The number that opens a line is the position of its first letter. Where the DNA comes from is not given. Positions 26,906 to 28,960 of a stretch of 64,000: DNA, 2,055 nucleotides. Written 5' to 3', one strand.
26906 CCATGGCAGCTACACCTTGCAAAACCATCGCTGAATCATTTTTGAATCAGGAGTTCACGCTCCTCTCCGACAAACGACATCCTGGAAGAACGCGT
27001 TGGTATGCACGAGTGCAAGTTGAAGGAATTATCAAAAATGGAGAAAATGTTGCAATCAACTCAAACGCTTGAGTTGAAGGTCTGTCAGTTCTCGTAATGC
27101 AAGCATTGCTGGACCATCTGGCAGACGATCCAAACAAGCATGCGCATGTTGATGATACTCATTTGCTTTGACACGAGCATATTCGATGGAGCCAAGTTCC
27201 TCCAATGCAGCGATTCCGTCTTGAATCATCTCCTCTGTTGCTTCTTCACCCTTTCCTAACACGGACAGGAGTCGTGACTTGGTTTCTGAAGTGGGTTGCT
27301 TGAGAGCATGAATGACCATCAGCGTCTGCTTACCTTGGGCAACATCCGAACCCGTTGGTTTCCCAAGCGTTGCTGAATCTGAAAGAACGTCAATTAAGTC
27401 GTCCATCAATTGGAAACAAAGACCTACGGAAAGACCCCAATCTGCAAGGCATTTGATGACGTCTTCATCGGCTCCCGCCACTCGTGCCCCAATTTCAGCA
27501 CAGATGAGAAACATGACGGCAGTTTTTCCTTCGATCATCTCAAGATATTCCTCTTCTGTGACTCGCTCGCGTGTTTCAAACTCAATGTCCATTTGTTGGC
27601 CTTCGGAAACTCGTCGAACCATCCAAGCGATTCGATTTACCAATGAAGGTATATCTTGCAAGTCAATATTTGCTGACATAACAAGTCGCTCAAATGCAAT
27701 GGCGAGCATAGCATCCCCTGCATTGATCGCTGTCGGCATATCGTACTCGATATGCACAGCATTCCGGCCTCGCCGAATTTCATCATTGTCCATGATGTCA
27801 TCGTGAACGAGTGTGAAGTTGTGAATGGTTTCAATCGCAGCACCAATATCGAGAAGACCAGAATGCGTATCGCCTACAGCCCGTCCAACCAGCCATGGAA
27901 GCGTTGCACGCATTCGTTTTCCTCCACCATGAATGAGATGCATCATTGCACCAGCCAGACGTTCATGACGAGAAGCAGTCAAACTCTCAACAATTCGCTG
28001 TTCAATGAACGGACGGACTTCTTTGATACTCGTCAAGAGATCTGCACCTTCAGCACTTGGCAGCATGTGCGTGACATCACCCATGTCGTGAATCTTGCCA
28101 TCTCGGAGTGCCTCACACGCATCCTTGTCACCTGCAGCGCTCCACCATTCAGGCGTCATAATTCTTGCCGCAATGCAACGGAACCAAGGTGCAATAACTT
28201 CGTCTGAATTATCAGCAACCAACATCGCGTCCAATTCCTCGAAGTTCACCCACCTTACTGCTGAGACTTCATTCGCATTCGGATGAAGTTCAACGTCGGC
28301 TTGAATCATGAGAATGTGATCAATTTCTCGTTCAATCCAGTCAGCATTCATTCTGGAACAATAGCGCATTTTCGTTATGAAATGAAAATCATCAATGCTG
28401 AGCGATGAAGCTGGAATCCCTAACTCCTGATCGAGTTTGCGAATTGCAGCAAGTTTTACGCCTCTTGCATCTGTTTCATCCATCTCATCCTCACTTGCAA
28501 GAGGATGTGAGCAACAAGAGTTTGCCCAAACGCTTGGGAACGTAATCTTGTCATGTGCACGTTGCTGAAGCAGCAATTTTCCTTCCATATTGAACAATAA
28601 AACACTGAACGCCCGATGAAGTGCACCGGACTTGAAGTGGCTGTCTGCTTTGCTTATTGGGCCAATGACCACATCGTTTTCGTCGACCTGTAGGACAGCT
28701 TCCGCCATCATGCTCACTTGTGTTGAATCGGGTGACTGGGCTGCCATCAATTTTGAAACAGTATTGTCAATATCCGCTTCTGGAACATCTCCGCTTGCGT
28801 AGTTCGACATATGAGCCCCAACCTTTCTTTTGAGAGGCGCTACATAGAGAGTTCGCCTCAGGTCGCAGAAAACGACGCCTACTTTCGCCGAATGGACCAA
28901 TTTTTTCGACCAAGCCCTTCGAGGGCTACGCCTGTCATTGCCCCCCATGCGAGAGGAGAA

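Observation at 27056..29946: Isoprenoid block with isopentenyl phosphate kinase next to a single-polypeptide fusion of type-1 IPP isomerase and GGPP synthase.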

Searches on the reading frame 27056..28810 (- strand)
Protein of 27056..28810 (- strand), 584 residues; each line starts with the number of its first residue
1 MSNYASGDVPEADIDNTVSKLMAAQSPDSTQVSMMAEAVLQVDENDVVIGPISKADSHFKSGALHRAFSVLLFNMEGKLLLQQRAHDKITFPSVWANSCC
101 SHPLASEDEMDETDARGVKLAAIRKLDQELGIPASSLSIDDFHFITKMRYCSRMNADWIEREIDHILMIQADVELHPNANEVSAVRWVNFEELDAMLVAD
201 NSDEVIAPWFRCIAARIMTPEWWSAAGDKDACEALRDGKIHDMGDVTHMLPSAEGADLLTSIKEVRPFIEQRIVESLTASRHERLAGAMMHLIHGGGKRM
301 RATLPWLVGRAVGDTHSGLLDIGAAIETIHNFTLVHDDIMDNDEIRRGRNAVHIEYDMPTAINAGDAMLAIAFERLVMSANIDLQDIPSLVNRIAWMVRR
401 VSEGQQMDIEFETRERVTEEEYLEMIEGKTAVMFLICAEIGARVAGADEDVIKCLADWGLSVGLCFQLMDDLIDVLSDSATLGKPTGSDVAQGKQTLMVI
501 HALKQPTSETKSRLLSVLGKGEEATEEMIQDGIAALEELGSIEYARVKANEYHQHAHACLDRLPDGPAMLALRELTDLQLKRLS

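Call 3: search_protein_families(library=pfam, proteins=[window:27056-28810:-])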
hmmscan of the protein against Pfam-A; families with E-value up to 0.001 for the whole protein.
window:27056-28810:- (584 aa): 2 families
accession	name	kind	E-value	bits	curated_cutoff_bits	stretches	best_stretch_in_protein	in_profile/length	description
PF00348.22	polyprenyl_synt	-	4.8e-67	226.2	27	1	283-528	2-244/251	Polyprenyl synthetase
PF00293.34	NUDIX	-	2e-13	50.9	21.1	1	64-207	2-131/134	NUDIX domain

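Call 5: search_protein_families(library=ncbifam, proteins=[window:27056-28810:-], max_evalue=0.01)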
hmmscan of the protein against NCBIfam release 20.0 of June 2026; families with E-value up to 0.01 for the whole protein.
window:27056-28810:- (584 aa): 21 families
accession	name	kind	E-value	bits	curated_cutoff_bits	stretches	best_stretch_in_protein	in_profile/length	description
NF040698.1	IdsA_Meth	equivalog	9.4e-86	288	468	1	257-582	2-326/328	short chain isoprenyl diphosphate synthase IdsA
NF041003.1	GGPP_syn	equivalog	5.1e-76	255.8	500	1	268-582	12-324/326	geranylgeranyl diphosphate synthase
NF040789.2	gerfarn_diphsyn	equivalog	2.9e-71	240.4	560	1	258-582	7-343/345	geranylfarnesyl diphosphate synthase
NF041169.1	f2_encap_cargo4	exception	7.1e-67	226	450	1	294-582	47-332/334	family 2 encapsulin nanocompartment cargo protein polyprenyl transferase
NF045549.1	GGPPsyn_IdsB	equivalog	1.9e-52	178.5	475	1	296-574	64-339/346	geranylgeranyl diphosphate synthase IdsB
NF045485.1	FPPsyn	subfamily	2.6e-50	171.2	275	1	264-512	3-257/288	farnesyl diphosphate synthase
TIGR02748.1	GerC3_HepT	equivalog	7.6e-50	169.8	456.55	1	267-578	14-313/319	heptaprenyl diphosphate synthase component II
NF045628.1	HxpDPsynlarge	equivalog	2e-47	161.7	500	1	270-582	9-309/311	hexaprenyl-diphosphate synthase large subunit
NF008140.0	PRK10888.1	equivalog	2.3e-46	158.6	412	1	290-582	37-321/323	octaprenyl diphosphate synthase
TIGR02150.1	IPP_isom_1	equivalog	1.5e-45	154.9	105.8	1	41-213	3-158/159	isopentenyl-diphosphate delta-isomerase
TIGR02749.1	prenyl_cyano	equivalog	3.3e-43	147.9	383.2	1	274-583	21-321/322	solanesyl diphosphate synthase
NF042417.1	NPPPS_Mycobact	equivalog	4.6e-41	141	600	1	262-582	22-333/335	nonaprenyl/(2E,6E)-farnesyl/geranylgeranyl diphosphat synthase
NF002995.0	PRK03759.1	equivalog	2.1e-39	135.1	127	1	34-213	4-168/185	isopentenyl-diphosphate Delta-isomerase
NF045685.1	GGPPSynCrtE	equivalog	2.6e-39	135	460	1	258-511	3-261/293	geranylgeranyl diphosphate synthase CrtE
NF007877.0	PRK10581.1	equivalog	2e-33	115.8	321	1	285-509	32-262/299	(2E,6E)-farnesyl diphosphate synthase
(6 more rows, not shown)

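Call 6: find_homologous_proteins(query=window:27056-28810:-)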
Query window:27056-28810:- (584 aa): 3888 proteins with E <= 0.001 among 8000 candidates; the best 120 are listed.
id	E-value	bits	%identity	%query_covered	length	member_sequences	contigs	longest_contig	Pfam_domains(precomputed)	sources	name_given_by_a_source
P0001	0.0e+0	1302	99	100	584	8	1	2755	PF00348.23,PF00293.35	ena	-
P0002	0.0e+0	1177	89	100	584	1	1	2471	PF00348.23,PF00293.35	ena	-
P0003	0.0e+0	1177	89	100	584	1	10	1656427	PF00348.23,PF00293.35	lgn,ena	-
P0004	0.0e+0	1177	89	100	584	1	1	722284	PF00348.23,PF00293.35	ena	-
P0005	0.0e+0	1176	89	100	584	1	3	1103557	PF00348.23,PF00293.35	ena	-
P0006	0.0e+0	1176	89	100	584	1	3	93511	PF00348.23,PF00293.35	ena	-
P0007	0.0e+0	1176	89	100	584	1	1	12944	PF00348.23,PF00293.35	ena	-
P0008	0.0e+0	1176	89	100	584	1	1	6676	PF00348.23,PF00293.35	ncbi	-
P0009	0.0e+0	1176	89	100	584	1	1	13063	PF00348.23,PF00293.35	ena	-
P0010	0.0e+0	1175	89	100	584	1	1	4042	PF00348.23,PF00293.35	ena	-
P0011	0.0e+0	1175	89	100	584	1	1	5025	PF00348.23,PF00293.35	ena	-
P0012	0.0e+0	1174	89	100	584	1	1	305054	PF00348.23,PF00293.35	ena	-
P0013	0.0e+0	1174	89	100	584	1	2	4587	PF00348.23,PF00293.35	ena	-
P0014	0.0e+0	1174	89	100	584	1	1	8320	PF00348.23,PF00293.35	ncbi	-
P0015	0.0e+0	1173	89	100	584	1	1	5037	PF00348.23,PF00293.35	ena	-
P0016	0.0e+0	1172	88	100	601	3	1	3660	PF00348.23,PF00293.35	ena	-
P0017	0.0e+0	1172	88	100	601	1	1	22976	PF00348.23,PF00293.35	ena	-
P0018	0.0e+0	1172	88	100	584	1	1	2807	PF00348.23,PF00293.35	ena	-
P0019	0.0e+0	1171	88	100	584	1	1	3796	PF00348.23,PF00293.35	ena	-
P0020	0.0e+0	1171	89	100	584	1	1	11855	PF00348.23,PF00293.35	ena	-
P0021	0.0e+0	1171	88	100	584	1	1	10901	PF00348.23,PF00293.35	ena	-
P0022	0.0e+0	1167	88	100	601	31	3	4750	PF00348.23,PF00293.35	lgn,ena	-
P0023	0.0e+0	1153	88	100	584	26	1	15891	PF00348.23,PF00293.35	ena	-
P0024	0.0e+0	1151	87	100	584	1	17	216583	PF00348.23,PF00293.35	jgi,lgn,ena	-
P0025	0.0e+0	1150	87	100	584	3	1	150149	PF00348.23,PF00293.35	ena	-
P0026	0.0e+0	1150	86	100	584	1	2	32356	PF00348.23,PF00293.35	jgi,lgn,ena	-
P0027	0.0e+0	1150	87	100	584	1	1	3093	PF00348.23,PF00293.35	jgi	-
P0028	0.0e+0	1146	86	100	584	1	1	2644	PF00348.23,PF00293.35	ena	-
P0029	0.0e+0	1146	87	100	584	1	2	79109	PF00348.23,PF00293.35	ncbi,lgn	ncbi:MAG: isopentenyl-diphosphate delta-isomerase [Candidatus Poseidoniaceae archaeon]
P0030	0.0e+0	1144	87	100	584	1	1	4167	PF00348.23,PF00293.35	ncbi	-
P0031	0.0e+0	1142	87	100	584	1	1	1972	PF00348.23,PF00293.35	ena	-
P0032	0.0e+0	1142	87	100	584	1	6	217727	PF00348.23,PF00293.35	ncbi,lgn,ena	ncbi:MAG: isopentenyl-diphosphate delta-isomerase [Candidatus Poseidoniaceae archaeon]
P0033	0.0e+0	1142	87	100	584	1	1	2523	PF00348.23,PF00293.35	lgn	-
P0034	0.0e+0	1142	86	100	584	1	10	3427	PF00348.23,PF00293.35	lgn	-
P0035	0.0e+0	1142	88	100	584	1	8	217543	PF00348.23,PF00293.35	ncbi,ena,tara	tara:strand:+ start:2150 stop:3904 length:1755 start_codon:yes stop_codon:yes gene_type:complete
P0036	0.0e+0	1142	87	100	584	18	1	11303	PF00348.23,PF00293.35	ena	-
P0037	0.0e+0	1142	87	100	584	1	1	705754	PF00348.23,PF00293.35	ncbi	-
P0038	0.0e+0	1141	88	100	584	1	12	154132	PF00348.23,PF00293.35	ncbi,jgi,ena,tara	tara:strand:- start:3804 stop:5558 length:1755 start_codon:yes stop_codon:yes gene_type:complete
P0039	0.0e+0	1141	87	100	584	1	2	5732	PF00348.23,PF00293.35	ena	-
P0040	0.0e+0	1141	87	100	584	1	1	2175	PF00348.23,PF00293.35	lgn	-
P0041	0.0e+0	1141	87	100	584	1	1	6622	PF00348.23,PF00293.35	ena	-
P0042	0.0e+0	1141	87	100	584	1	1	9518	PF00348.23,PF00293.35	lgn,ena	-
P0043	0.0e+0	1140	87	100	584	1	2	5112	PF00348.23,PF00293.35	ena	-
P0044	0.0e+0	1140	87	100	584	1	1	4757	PF00348.23,PF00293.35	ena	-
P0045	0.0e+0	1140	86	100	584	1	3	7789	PF00348.23,PF00293.35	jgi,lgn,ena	-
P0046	0.0e+0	1140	87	100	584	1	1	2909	PF00348.23,PF00293.35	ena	-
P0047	0.0e+0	1140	86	100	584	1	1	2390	PF00348.23,PF00293.35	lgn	-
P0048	0.0e+0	1139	86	100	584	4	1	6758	PF00348.23,PF00293.35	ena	-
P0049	0.0e+0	1139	87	100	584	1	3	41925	PF00348.23,PF00293.35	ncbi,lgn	ncbi:MAG: isopentenyl-diphosphate delta-isomerase [Candidatus Poseidoniaceae archaeon]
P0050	0.0e+0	1139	87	100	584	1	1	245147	PF00348.23,PF00293.35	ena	-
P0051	0.0e+0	1139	87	100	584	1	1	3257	PF00348.23,PF00293.35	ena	-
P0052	0.0e+0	1138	86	100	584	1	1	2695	PF00348.23,PF00293.35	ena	-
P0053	0.0e+0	1138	87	100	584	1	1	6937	PF00348.23,PF00293.35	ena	-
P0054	0.0e+0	1138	87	100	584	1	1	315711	PF00348.23,PF00293.35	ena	-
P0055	0.0e+0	1137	87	100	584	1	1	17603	PF00348.23,PF00293.35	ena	-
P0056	0.0e+0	1137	87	100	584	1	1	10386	PF00348.23,PF00293.35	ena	-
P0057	0.0e+0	1136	87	100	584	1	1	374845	PF00348.23,PF00293.35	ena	-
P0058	0.0e+0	1136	86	100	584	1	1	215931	PF00348.23,PF00293.35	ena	-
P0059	0.0e+0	1136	87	100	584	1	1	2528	PF00348.23,PF00293.35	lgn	-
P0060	0.0e+0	1136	87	100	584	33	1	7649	PF00348.23,PF00293.35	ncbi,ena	-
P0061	0.0e+0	1136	86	100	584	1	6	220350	PF00348.23,PF00293.35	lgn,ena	-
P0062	0.0e+0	1136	87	100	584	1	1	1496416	PF00348.23,PF00293.35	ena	-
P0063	0.0e+0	1135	87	100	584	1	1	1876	PF00348.23,PF00293.35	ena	-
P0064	0.0e+0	1135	86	100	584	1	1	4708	PF00348.23,PF00293.35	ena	-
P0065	0.0e+0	1135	86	100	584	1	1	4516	PF00348.23,PF00293.35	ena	-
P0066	0.0e+0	1134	86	100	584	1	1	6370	PF00348.23,PF00293.35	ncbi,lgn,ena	-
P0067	0.0e+0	1134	86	100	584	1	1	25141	PF00348.23,PF00293.35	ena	-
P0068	0.0e+0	1134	87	100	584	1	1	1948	PF00348.23,PF00293.35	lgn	-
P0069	0.0e+0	1134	86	100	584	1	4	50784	PF00348.23,PF00293.35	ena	-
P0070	0.0e+0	1134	86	100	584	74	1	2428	PF00348.23,PF00293.35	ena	-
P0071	0.0e+0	1134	86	100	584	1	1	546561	PF00348.23,PF00293.35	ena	-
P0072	0.0e+0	1134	87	100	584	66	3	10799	PF00348.23,PF00293.35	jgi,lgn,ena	-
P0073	0.0e+0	1134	86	100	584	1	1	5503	PF00348.23,PF00293.35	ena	-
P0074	0.0e+0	1134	86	100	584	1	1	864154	PF00348.23,PF00293.35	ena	-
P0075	0.0e+0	1133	86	100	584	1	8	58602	PF00348.23,PF00293.35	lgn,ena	-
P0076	0.0e+0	1133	87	100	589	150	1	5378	PF00348.23,PF00293.35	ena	-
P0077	0.0e+0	1133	86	100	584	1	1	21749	PF00348.23,PF00293.35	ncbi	-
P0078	0.0e+0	1133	86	100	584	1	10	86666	PF00348.23,PF00293.35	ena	-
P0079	0.0e+0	1133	86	100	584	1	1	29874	PF00348.23,PF00293.35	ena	-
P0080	0.0e+0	1132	86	100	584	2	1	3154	PF00348.23,PF00293.35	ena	-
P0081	0.0e+0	1132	86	100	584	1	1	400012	PF00348.23,PF00293.35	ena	-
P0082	0.0e+0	1132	86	100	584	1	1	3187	PF00348.23,PF00293.35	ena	-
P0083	0.0e+0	1132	86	100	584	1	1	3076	PF00348.23,PF00293.35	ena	-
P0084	0.0e+0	1132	86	100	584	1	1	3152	PF00348.23,PF00293.35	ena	-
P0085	0.0e+0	1132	86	100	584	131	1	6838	PF00348.23,PF00293.35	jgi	-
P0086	0.0e+0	1132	86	100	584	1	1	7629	PF00348.23,PF00293.35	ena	-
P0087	0.0e+0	1132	86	100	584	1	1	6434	PF00348.23,PF00293.35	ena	-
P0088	0.0e+0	1132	86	100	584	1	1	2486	PF00348.23,PF00293.35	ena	-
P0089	0.0e+0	1132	86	100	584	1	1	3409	PF00348.23,PF00293.35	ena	-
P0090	0.0e+0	1132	86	100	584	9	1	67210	PF00348.23,PF00293.35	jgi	-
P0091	0.0e+0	1132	86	100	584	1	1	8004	PF00348.23,PF00293.35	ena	-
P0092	0.0e+0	1132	86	100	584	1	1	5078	PF00348.23,PF00293.35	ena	-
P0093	0.0e+0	1132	86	100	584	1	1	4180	PF00348.23,PF00293.35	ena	-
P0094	0.0e+0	1132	86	100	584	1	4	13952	PF00348.23,PF00293.35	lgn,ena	-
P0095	0.0e+0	1132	86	100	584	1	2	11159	PF00348.23,PF00293.35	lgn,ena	-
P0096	0.0e+0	1131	86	100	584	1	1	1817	PF00348.23,PF00293.35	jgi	-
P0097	0.0e+0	1131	86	100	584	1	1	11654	PF00348.23,PF00293.35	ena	-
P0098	0.0e+0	1131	86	100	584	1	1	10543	PF00348.23,PF00293.35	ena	-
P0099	0.0e+0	1131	86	100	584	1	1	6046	PF00348.23,PF00293.35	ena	-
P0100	0.0e+0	1131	86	100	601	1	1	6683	PF00348.23,PF00293.35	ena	-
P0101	0.0e+0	1131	86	100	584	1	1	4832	PF00348.23,PF00293.35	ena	-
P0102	0.0e+0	1131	86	100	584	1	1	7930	PF00348.23,PF00293.35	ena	-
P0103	0.0e+0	1131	86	100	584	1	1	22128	PF00348.23,PF00293.35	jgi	jgi:geranylgeranyl diphosphate synthase type I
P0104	0.0e+0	1131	86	100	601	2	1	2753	PF00348.23,PF00293.35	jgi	-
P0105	0.0e+0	1131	86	100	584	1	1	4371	PF00348.23,PF00293.35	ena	-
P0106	0.0e+0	1131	86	100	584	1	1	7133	PF00348.23,PF00293.35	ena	-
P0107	0.0e+0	1131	86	100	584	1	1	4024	PF00348.23,PF00293.35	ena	-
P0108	0.0e+0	1130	86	100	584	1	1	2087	PF00348.23,PF00293.35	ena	-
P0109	0.0e+0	1130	86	100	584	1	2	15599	PF00348.23,PF00293.35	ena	-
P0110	0.0e+0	1130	86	100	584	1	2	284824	PF00348.23,PF00293.35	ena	-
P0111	0.0e+0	1130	86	100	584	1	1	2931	PF00348.23,PF00293.35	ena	-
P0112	0.0e+0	1130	86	100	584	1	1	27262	PF00348.23,PF00293.35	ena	-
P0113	0.0e+0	1130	86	100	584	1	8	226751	PF00348.23,PF00293.35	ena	-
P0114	0.0e+0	1130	86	100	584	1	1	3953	PF00348.23,PF00293.35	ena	-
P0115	0.0e+0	1129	86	100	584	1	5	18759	PF00348.23,PF00293.35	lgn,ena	-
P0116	0.0e+0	1129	86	100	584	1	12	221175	PF00348.23,PF00293.35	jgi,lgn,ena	jgi:geranylgeranyl diphosphate synthase type I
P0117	0.0e+0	1129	86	100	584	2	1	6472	PF00348.23,PF00293.35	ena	-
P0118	0.0e+0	1129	86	100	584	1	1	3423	PF00348.23,PF00293.35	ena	-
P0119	0.0e+0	1129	86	100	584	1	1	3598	PF00348.23,PF00293.35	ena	-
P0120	0.0e+0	1129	86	100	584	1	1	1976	PF00348.23,PF00293.35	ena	-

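Call 10: find_related_loci(query=window:27056-28810:-, collection=genome_contigs, flank=6000)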
Query window:27056-28810:- (584 aa) in genome_contigs; peptide patterns used: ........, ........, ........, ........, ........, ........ (x = any residue, [..] = any of these).
600 stretches matched a pattern (row limit reached: there are more); 586 encode a relative of the query (tblastn E <= 1e-3); the best 80 are kept; 79 distinct loci.
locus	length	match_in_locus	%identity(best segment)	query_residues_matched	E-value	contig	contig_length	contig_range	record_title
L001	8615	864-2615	89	1-584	0e+0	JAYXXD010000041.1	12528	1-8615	MAG: Thermoplasmatota archaeon isolate XS_MAG161 XS_MAG161_0041, whole genome shotgun sequence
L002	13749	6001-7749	88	1-583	0e+0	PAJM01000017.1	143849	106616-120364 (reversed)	MAG: Methanobacteriota archaeon isolate SAT95 158034, whole genome shotgun sequence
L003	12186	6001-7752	88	1-584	0e+0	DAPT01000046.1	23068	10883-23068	MAG TPA_asm: Euryarchaeota archaeon UBA124 UBA124_contig_30231, whole genome shotgun sequence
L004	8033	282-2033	87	1-584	0e+0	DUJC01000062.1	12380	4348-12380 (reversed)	MAG TPA_asm: Candidatus Poseidoniaceae archaeon isolate UBA8574 contig_92794, whole genome shotgun sequence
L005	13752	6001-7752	86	1-584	0e+0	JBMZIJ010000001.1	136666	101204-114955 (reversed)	MAG: Candidatus Poseidoniaceae archaeon isolate ME_XS_2301_4_bin25 ME_XS_2301_4_bin25_0, whole genome shotgun sequence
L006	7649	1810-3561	87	1-584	0e+0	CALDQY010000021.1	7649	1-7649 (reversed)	MAG TPA_asm: uncultured Rhodobiaceae bacterium isolate ERR599054_bin.37_CONCOCT_v1.1_MAG genome assembly, contig: ERZ840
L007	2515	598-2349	86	1-584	0e+0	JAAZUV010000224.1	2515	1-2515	MAG: Methanobacteriota archaeon isolate AW_metabat.40 AW_C21581, whole genome shotgun sequence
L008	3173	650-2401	85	1-584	0e+0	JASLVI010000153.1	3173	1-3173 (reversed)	MAG: Candidatus Poseidoniaceae archaeon isolate ETNP17_MAG_1 NODE_153_length_3173_cov_3.015827, whole genome shotgun seq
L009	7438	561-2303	86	1-581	0e+0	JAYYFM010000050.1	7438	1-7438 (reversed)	MAG: Thermoplasmatota archaeon isolate XS_MAG85 XS_MAG85_0051, whole genome shotgun sequence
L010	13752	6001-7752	80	1-584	0e+0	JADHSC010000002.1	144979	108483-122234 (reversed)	MAG: Candidatus Poseidoniaceae archaeon isolate BS30m-G39 BS307-30m-sub-C3, whole genome shotgun sequence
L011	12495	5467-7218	80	1-584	0e+0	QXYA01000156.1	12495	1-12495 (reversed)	MAG: Candidatus Poseidoniales archaeon isolate NorthSea_HE361-02_A10 BWM13_Refined_16_156, whole genome shotgun sequence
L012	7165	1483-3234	79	1-584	0e+0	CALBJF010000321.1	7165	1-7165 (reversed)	MAG TPA_asm: uncultured euryarchaeote isolate ERR599027_bin.110_CONCOCT_v1.1_MAG genome assembly, contig: ERZ840267.3245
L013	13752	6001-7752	81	1-584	0e+0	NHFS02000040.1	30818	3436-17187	MAG: Euryarchaeota archaeon TMED117 NHFS01000025.1, whole genome shotgun sequence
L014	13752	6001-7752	78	1-584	0e+0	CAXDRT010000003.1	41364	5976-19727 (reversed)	MAG TPA_asm: uncultured euryarchaeote isolate SRR5788080_concoct_82 genome assembly, contig: ERZ2439304.134, whole genom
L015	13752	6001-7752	87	1-584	0e+0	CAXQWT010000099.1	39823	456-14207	MAG: Salipiger bermudensis isolate 3um_C4D0715_2.29 genome assembly, contig: k127_708384, whole genome shotgun sequence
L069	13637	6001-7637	51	28-584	2e-143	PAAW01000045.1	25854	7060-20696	MAG: Methanobacteriota archaeon isolate NAT135 MHASMcontig_58316, whole genome shotgun sequence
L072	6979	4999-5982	44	253-582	3e-78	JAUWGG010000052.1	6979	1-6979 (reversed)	MAG: Methanobacteriota archaeon isolate CSMAG_2236 CSMAG_2236_k141_665208_length_6979_cov_8.9228, whole genome shotgun s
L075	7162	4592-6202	31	33-582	4e-67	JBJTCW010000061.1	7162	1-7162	MAG: Candidatus Nitrosotenuis sp. isolate samp_4331_concoct_678 samp_4331_727717, whole genome shotgun sequence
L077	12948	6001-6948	40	256-582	3e-60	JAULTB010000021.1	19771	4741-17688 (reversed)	MAG: Candidatus Methanosuratincola sp. XY_C20_T55_P1_bin.49 NODE_1747_length_19771_cov_8.240124, whole genome shotgun se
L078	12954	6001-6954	38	269-584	2e-60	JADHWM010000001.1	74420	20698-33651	MAG: Candidatus Bathyarchaeota archaeon isolate BS750m-G27 BS-750m-C166, whole genome shotgun sequence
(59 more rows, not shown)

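Call 21: search_protein_representatives(protein=window:27056-28810:-)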
Query: 584 residues. Proteins with E-value up to 0.001 (for the whole library): 46067; up to 1e-10: 25917; up to 1e-30: 2337. The best 150 are listed.
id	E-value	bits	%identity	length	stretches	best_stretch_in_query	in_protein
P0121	1.0e-269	912.3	70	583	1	1-583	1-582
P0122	4.2e-136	471.3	45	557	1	39-583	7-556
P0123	8.0e-121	420.8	61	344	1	24-341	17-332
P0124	4.9e-98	345.6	51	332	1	259-583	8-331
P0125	2.4e-91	323.5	69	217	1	368-584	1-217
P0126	2.0e-89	317.2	51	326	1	265-583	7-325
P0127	5.4e-84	299.3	76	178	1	340-517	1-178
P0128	2.4e-80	287.2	45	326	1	259-582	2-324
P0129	3.6e-78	280.0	44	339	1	263-582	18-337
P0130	1.7e-72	261.3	60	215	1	1-201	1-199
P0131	5.1e-72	259.7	50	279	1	168-447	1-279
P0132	3.3e-66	240.6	41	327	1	259-582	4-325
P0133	2.9e-64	234.1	33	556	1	26-544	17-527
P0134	6.3e-64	233.0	41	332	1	273-582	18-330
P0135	7.9e-64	232.7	41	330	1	268-582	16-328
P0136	3.0e-63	230.8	50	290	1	12-226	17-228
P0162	2.1e-55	204.9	50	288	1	29-228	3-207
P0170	8.6e-54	199.6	49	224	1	26-224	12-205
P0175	6.1e-53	196.8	47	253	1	26-244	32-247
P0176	8.0e-53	196.4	46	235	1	27-225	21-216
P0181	1.2e-52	195.8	51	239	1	28-226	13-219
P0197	1.2e-50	189.2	46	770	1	24-244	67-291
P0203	7.1e-50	186.6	43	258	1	8-241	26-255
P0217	1.1e-48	182.7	33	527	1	34-581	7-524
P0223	3.9e-48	180.9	47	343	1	26-224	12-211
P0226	6.4e-48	180.2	49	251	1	23-224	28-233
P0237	1.6e-47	178.9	47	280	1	27-237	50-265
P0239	2.0e-47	178.6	48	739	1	23-244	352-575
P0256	1.2e-46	176.0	46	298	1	28-245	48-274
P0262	2.4e-46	175.0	45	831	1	25-243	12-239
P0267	3.9e-46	174.3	49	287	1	26-243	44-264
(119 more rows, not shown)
